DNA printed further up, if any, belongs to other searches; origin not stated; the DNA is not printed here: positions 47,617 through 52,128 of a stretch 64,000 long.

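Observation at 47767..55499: Orphan, hypertrophied GspG-H-I-J-K-ordered pseudopilin operon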

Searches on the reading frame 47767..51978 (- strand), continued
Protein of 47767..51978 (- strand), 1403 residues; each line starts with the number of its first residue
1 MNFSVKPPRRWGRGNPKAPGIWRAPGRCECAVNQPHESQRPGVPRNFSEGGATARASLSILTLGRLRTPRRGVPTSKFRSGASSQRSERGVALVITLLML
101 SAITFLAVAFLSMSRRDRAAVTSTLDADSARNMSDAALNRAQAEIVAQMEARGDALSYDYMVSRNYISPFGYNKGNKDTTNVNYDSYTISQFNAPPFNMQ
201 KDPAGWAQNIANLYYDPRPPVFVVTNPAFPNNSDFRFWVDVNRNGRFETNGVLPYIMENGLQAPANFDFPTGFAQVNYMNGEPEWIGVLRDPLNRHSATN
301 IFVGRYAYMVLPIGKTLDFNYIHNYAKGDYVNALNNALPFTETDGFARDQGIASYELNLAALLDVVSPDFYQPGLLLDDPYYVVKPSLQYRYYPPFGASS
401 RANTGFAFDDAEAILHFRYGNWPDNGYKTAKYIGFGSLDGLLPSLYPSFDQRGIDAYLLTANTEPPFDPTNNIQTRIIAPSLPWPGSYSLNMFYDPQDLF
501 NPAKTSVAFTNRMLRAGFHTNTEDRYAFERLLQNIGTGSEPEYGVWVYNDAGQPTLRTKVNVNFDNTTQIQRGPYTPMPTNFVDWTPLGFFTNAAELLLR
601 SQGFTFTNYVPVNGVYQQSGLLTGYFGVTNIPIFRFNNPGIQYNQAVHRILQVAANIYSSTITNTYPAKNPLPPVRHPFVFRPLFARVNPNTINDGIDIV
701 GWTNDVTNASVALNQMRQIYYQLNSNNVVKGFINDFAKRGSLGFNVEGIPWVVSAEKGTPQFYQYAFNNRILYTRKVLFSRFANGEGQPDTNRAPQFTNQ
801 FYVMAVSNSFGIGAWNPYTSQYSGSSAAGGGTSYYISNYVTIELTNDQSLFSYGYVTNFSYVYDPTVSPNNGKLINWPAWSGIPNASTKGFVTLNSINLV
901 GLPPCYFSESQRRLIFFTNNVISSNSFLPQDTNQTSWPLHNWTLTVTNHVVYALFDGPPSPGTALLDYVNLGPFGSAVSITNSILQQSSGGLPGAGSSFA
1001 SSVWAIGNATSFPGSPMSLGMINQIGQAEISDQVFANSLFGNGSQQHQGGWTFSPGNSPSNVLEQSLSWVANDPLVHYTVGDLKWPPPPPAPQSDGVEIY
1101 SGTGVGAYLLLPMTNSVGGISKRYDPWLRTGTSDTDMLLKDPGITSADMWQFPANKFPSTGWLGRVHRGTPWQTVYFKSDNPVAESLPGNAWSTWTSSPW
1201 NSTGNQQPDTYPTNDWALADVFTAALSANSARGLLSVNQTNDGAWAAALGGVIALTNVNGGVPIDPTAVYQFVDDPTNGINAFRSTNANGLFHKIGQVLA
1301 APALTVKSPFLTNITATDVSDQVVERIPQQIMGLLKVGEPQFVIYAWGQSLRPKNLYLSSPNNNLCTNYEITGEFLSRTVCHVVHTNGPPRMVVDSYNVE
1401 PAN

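Call 31: search_protein_families(library=pfam, proteins=[L067:22-636:+, L067:754-1857:+, L067:1861-3567:+, L067:3582-4937:+, L067:5091-5378:+, L067:5427-5702:+, L067:5719-6480:+, L067:6423-7427:+], max_evalue=0.1)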
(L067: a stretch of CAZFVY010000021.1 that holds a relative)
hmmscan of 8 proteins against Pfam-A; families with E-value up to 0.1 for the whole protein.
L067:22-636:+ (204 aa): 2 families
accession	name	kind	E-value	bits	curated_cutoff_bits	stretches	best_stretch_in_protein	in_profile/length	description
PF00437.27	T2SSE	-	1.1e-57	195.9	24.9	1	2-197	191-370/370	Type II/IV secretion system protein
PF04032.22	Rpr2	-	0.088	13.5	29.3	0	77-105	32-61/90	RNAse P Rpr2/Rpp21/SNM1 subunit domain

L067:754-1857:+ (367 aa): 31 families (the best 25 are shown)
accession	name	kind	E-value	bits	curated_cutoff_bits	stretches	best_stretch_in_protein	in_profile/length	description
PF00437.27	T2SSE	-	7.9e-53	179.9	24.9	1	9-305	16-305/370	Type II/IV secretion system protein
PF13401.12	AAA_22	-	1e-05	26.3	27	1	124-170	4-53/130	AAA domain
PF13191.12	AAA_16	-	3e-05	25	32.6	1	126-198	25-104/167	AAA ATPase domain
PF13604.12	AAA_30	-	5.4e-05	23.5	27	1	117-211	10-100/191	AAA domain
PF13086.12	AAA_11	-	0.00041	20.6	27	1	123-229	15-112/257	AAA domain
PF04851.21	ResIII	-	0.00084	19.7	22.5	1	123-238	21-141/164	Type III restriction enzyme, res subunit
PF25199.1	nSTAND_NTPase5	-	0.0011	19.2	34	1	124-168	40-83/145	Novel STAND NTPase 5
PF13245.12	AAA_19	-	0.0012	19.4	25.1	1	125-159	11-45/134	AAA domain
PF12775.13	AAA_7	-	0.0012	18.8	25.8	1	119-160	27-68/181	P-loop containing dynein motor region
PF00448.28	SRP54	-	0.0013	18.9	22.7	1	128-161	4-37/196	SRP54-type protein, GTPase domain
PF20720.3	nSTAND3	-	0.0014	18.8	27.2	1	124-175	16-68/155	Novel STAND NTPase 3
PF13555.12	AAA_29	-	0.0017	18.5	27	1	122-147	19-44/61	P-loop containing region of AAA domain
PF02492.25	cobW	-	0.0023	18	20.7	1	128-166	3-38/180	CobW/HypB/UreG, nucleotide-binding domain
PF03266.21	NTPase_1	-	0.0029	17.9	23.9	0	128-152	2-26/168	NTPase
PF13476.12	AAA_23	-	0.0031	18.6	27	1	125-151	19-45/201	AAA domain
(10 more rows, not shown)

L067:1861-3567:+ (568 aa): 16 families
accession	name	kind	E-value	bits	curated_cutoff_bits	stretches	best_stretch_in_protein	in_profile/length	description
PF00437.27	T2SSE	-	6.9e-136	453.2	24.9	1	183-565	3-369/370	Type II/IV secretion system protein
PF05157.20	MshEN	-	1.6e-19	70.1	23.1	1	61-147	1-88/90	MshEN domain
PF13401.12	AAA_22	-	0.0022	18.7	27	1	321-369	4-52/130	AAA domain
PF13476.12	AAA_23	-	0.012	16.7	27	1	321-339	18-36/201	AAA domain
PF13086.12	AAA_11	-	0.019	15.1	27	1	316-347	12-42/257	AAA domain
PF03215.21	Rad17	-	0.021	15.2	23.8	1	320-340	43-63/186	Rad17 P-loop domain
PF13191.12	AAA_16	-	0.022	15.7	32.6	1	319-349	22-51/167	AAA ATPase domain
PF13245.12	AAA_19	-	0.026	15.1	25.1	1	317-352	4-41/134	AAA domain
PF13604.12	AAA_30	-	0.038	14.1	27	1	314-342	10-38/191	AAA domain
PF25199.1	nSTAND_NTPase5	-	0.039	14.2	34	1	316-345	35-64/145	Novel STAND NTPase 5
PF07728.20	AAA_5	-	0.047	14.1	22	1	325-416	2-91/139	AAA domain (dynein-related subfamily)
PF13173.12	AAA_14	-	0.066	13.7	27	0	323-359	3-40/129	AAA domain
PF01443.25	Viral_helicase1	-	0.077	13.2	21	0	326-348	2-22/228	Viral superfamily 1 RNA helicase core domain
PF12775.13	AAA_7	-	0.083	12.8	25.8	0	311-348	22-59/181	P-loop containing dynein motor region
PF04851.21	ResIII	-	0.086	13.2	22.5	0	313-348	14-49/164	Type III restriction enzyme, res subunit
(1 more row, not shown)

L067:3582-4937:+ (451 aa): 2 families
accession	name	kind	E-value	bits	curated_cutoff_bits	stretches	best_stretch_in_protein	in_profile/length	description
PF00482.28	T2SSF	-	1e-64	216.6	25.2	2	100-223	1-125/125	Type II secretion system (T2SS), protein F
PF22571.1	LiaI-LiaF-TM_PspC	-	0.014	15.5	27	0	178-286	15-115/142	PspC transmembrane region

L067:5091-5378:+ (95 aa): 1 family
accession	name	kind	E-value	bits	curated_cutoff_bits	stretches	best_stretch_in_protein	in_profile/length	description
PF04365.19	BrnT_toxin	-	0.00017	22.2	34.5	1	18-81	17-77/77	Ribonuclease toxin, BrnT, of type II toxin-antitoxin system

L067:5427-5702:+ (91 aa): 4 families
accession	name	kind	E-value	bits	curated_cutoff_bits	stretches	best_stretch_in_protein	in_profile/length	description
PF12441.14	CopG_antitoxin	-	5.8e-09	37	28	1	9-82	2-78/79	CopG antitoxin of type II toxin-antitoxin system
PF23807.1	RHH_10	-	0.0087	16.7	27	1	45-91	22-68/84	Ribbon-helix-helix protein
PF14384.12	BrnA_antitoxin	-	0.0094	16.8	26.1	1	44-82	32-66/68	BrnA antitoxin of type II toxin-antitoxin system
PF19807.5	DUF6290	-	0.023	15.3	27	1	48-88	3-43/72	Family of unknown function (DUF6290)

L067:5719-6480:+ (253 aa): 1 family
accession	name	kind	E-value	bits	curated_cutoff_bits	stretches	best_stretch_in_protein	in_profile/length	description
PF07963.17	N_methyl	-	1.2e-05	25.1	21.2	1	45-66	5-26/27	Prokaryotic N-terminal methylation motif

L067:6423-7427:+ (334 aa): 2 families
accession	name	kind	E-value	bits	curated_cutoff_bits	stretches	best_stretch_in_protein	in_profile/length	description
PF07963.17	N_methyl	-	6.3e-10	38.6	21.2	1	74-99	2-27/27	Prokaryotic N-terminal methylation motif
PF08334.16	T2SSG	-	6e-05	23.5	21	0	105-141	5-41/108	Type II secretion system (T2SS), protein G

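Call 40: predict_structure(alignment_id=A2)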
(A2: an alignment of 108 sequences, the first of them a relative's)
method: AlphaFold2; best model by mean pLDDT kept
length: 1186 residues; sequences in the alignment: 108
mean_pLDDT: 79.2   pTM: 0.81
mean pLDDT of the five models: 79.2, 79.0, 77.1, 75.8, 74.8
residues with pLDDT >= 90: 309; 70-90: 579; 50-70: 245; < 50: 53
segments of 3 or more residues with pLDDT < 50: 1-9, 218-226, 316-321, 331-338, 849-857
pLDDT, mean of each block of 10 residues (from residue 1): 40 59 71 57 77 93 92 87 90 88 87 87 86 86 70 80 59 84 88 93 93 66 49 76 89 70 70 84 72 56 66 55 53 47 58 81 83 78 83 87 84 90 78 70 95 90 87 79 90 91 66 91 93 87 61 85 92 91 91 84 68 74 89 90 93 82 85 88 81 84 57 56 57 81 92 91 88 85 64 84 84 81 65 56 53 50 81 81 83 68 63 70 81 77 85 75 87 88 81 92 82 94 91 85 93 87 93 94 92 80 88 92 93 72 81 89 85 89 67
secondary structure, 60 per line:
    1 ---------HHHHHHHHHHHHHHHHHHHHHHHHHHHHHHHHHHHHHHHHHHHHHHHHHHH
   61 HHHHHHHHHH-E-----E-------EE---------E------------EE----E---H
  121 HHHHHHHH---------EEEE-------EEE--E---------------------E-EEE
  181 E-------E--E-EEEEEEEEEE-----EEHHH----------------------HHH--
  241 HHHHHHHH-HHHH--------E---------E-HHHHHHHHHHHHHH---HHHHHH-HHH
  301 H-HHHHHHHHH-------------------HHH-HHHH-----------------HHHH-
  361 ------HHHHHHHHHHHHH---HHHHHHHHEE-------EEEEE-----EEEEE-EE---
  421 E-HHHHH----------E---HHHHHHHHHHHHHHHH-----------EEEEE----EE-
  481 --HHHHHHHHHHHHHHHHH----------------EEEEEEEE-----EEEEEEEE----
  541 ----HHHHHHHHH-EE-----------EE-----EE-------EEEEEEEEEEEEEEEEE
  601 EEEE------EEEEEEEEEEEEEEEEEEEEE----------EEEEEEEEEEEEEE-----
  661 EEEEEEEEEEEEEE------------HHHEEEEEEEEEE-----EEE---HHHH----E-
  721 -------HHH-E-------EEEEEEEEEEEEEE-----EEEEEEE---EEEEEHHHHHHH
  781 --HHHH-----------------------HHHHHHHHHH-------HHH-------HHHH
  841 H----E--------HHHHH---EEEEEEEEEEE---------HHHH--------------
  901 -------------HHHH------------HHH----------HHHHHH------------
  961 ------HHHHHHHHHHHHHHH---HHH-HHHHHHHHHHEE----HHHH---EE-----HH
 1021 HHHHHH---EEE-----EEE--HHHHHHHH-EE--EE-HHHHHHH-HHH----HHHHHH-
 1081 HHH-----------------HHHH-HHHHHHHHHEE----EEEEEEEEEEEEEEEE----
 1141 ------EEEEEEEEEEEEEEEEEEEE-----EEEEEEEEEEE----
elements in order (helices of 4 or more, strands of 3 or more residues): H10-70 H120-128 E138-141 E149-151 E178-181 E194-203 H241-248 H250-253 H274-287 H291-296 H298-301 H303-311 H335-338 H356-359 H367-379 H383-390 E400-404 E410-414 H423-427 H442-457 E469-473 H483-499 E516-523 E529-536 H545-553 E584-604 E611-631 E642-655 E661-674 E690-699 E705-707 H711-714 E740-753 E759-765 E769-773 H774-780 H783-786 H810-819 H837-841 H855-859 E863-873 H883-886 H914-917 H943-948 H967-981 H989-998 H1005-1008 H1019-1026 E1030-1032 E1038-1040 H1043-1050 H1059-1065 H1074-1079 H1101-1104 H1106-1114 E1121-1136 E1147-1166 E1172-1182

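Call 42: fold_search(model_id=the predicted structure, library=pdb)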
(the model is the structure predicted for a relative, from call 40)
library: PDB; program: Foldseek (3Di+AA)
matches with E <= 10: 516; with E <= 0.001: 0
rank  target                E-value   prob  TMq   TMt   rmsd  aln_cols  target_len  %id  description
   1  1xvs_A                1.7e-02  0.57  0.06  0.29  11.2       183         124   10  Crystal structure of apaG Protein from Vibrio cholerae (released 2004-12-14)
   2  9kuv_A                1.9e-02  0.15  0.05  0.09  26.1       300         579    9  Mechanistic insights into the versatile stoichiometry and biased signaling of the apelin receptor-arrestin complex (released 2025-09-17)
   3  9rt2_N1               2.5e-02  0.04  0.03  0.10  31.8       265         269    8  NetF - ANTXR2 structure (C4) (released 2026-02-18)
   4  8hst_A                2.6e-02  0.06  0.05  0.10  27.4       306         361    9  The structure of rat beta-arrestin1 (released 2023-07-19)
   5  5uj6_B                2.8e-02  0.51  0.06  0.07  10.3       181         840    9  Crystal Structure of Bacteroides Uniformis beta-glucuronidase (released 2017-06-28)
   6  5t9a_C                4.0e-02  0.14  0.06  0.07  19.7       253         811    7  Crystal structure of BuGH2Cwt (released 2017-09-13)
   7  6d8g_B                4.9e-02  0.51  0.05  0.07  12.1       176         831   10  D341A D367A calcium binding mutant of Bacteroides uniformis beta-glucuronidase 2 (released 2018-10-17)
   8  5uj6_A                5.4e-02  0.63  0.07  0.10  13.7       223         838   10  Crystal Structure of Bacteroides Uniformis beta-glucuronidase (released 2017-06-28)
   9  4kkr_A                5.7e-02  0.10  0.05  0.17  19.0       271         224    9  Crystal structure of Vibrio cholerae RbmA (crystal form 3) (released 2013-05-22)
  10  8j8v_A                6.0e-02  0.09  0.05  0.13  26.4       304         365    8  Structure of beta-arrestin2 in complex with D6Rpp (Local Refine) (released 2023-12-27)
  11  8q2h                  6.7e-02  0.57  0.06  0.06   8.3       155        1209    8  beta-galactosidase from Bacillus circulans (released 2024-10-16)
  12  5w0p_D                6.7e-02  0.08  0.05  0.07  26.1       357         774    6  Crystal structure of rhodopsin bound to visual arrestin determined by X-ray free electron laser (released 2017-08-09)
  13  1tza_A                7.1e-02  0.23  0.05  0.26  12.2       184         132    6  X-ray structure of Northeast Structural Genomics Consortium target SoR45 (released 2004-07-27)
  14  4be5_A                7.1e-02  0.11  0.05  0.18  19.3       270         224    8  V. cholera biofilm scaffolding protein RbmA (released 2013-12-18)
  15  8goc_A                7.4e-02  0.10  0.05  0.14  27.2       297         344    9  Structure of beta-arrestin2 in complex with a phosphopeptide corresponding to the human Vasopressin V2 receptor, V2R (released 2023-05-17)
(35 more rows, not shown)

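Call 57: find_related_loci(query=L008:2-1252:+, collection=metagenome_contigs, flank=10000)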
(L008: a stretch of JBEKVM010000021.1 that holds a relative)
Query L008:2-1252:+ (417 aa) in metagenome_contigs; peptide patterns used: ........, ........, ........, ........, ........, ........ (x = any residue, [..] = any of these).
600 stretches matched a pattern (row limit reached: there are more); 526 encode a relative of the query (tblastn E <= 1e-3); the best 80 are kept; 80 distinct loci.
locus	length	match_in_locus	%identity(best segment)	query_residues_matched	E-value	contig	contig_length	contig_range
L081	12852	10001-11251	100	1-417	0e+0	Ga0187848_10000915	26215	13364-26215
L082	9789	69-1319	96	1-417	0e+0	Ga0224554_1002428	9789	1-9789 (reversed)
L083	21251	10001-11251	96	1-417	0e+0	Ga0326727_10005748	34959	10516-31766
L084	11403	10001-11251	94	1-417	0e+0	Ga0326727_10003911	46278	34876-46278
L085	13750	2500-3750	94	1-417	0e+0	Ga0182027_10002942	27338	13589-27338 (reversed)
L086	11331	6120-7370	93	1-417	0e+0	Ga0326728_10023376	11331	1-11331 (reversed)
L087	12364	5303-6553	93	1-417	0e+0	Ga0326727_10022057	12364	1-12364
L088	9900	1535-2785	92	1-417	0e+0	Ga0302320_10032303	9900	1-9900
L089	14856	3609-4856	92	1-417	0e+0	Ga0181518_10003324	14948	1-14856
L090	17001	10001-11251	90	1-417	0e+0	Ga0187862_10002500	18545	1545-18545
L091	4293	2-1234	93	7-417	0e+0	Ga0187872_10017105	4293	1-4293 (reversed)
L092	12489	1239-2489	88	1-417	0e+0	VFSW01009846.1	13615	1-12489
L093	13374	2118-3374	87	1-417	0e+0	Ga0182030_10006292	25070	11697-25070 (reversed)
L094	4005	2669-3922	87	1-417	0e+0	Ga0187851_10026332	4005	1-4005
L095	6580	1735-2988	87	1-417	0e+0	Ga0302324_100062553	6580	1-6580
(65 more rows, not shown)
